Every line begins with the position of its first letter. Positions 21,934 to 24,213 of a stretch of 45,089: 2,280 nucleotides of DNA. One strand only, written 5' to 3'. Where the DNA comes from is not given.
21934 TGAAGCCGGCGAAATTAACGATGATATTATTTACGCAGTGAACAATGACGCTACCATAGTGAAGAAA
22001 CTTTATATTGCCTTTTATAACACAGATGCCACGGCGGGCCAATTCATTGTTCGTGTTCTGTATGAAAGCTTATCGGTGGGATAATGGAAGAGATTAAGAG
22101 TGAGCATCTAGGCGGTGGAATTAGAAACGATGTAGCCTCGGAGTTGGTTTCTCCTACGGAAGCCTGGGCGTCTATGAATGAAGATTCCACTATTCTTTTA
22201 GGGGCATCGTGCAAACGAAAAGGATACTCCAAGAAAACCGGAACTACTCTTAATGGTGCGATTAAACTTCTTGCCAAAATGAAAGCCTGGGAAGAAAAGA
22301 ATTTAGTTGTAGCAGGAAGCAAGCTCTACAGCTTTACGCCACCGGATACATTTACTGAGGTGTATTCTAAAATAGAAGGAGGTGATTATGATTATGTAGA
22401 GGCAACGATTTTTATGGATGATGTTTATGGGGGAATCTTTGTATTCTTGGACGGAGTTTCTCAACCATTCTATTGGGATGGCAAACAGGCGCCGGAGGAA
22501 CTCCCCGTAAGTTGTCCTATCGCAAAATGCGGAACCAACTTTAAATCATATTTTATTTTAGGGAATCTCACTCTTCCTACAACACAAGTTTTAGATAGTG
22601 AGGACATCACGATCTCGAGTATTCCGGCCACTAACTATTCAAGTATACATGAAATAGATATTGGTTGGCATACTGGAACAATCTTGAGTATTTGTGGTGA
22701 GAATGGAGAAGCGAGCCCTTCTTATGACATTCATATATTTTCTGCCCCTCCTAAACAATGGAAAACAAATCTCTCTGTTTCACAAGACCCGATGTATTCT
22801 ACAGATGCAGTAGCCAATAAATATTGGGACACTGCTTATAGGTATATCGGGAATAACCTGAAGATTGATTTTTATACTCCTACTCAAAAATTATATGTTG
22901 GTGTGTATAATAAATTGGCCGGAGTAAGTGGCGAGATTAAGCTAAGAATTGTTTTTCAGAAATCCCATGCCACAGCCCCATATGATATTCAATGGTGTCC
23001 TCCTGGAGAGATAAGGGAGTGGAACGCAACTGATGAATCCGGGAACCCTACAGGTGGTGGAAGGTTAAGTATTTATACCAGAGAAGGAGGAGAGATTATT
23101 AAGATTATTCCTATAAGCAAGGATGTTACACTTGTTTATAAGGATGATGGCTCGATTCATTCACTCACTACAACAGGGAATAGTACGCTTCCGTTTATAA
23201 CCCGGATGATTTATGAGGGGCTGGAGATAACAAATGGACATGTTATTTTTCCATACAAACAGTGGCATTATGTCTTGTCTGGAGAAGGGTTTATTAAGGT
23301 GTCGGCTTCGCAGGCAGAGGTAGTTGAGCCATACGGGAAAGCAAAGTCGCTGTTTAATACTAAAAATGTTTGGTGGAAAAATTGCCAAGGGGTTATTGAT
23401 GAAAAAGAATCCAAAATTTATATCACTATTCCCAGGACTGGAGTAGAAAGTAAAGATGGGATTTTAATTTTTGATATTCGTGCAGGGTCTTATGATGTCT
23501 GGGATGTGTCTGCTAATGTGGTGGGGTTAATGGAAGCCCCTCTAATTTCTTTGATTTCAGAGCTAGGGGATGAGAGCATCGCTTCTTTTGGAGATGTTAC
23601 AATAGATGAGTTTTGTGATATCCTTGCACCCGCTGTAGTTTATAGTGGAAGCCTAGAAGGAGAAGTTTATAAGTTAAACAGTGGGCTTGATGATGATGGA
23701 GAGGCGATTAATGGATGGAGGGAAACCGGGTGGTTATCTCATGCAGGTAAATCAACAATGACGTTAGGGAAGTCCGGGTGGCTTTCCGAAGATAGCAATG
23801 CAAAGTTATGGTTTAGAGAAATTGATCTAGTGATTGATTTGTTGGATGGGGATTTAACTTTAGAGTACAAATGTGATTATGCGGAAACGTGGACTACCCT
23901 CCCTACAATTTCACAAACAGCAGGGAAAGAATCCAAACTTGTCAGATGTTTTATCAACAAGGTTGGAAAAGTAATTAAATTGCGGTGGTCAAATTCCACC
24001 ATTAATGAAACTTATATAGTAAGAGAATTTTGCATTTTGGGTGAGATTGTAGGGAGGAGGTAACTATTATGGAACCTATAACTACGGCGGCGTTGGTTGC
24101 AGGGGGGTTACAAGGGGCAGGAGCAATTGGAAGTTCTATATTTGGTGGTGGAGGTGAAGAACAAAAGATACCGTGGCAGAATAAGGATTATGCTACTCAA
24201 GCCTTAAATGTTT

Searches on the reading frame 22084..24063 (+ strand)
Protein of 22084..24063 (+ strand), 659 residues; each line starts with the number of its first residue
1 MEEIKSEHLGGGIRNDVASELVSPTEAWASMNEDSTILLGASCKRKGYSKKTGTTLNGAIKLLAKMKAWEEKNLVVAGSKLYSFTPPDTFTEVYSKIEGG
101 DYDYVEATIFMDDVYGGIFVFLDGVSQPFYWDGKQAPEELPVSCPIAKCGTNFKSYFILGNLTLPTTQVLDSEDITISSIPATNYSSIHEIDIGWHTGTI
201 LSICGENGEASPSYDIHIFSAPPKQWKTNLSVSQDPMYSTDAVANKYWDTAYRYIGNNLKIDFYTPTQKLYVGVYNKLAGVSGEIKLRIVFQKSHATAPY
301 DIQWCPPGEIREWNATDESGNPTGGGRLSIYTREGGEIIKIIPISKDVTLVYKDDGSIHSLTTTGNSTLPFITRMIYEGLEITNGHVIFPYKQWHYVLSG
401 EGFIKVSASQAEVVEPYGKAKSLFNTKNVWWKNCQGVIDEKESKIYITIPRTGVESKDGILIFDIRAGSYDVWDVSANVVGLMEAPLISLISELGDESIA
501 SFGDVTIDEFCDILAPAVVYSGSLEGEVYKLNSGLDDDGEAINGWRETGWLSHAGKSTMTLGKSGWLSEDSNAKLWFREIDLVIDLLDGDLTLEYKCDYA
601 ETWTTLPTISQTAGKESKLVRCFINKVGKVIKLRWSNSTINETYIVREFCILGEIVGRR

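Call 65: search_protein_families(library=phrogs, max_evalue=0.001, proteins=[window:22084-24063:+])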
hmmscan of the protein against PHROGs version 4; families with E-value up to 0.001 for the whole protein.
window:22084-24063:+ (659 aa): 1 family
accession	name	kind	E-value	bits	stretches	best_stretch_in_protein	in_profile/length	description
phrog_3287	-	head and packaging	6.2e-08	32.9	0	40-163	39-165/524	virion structural protein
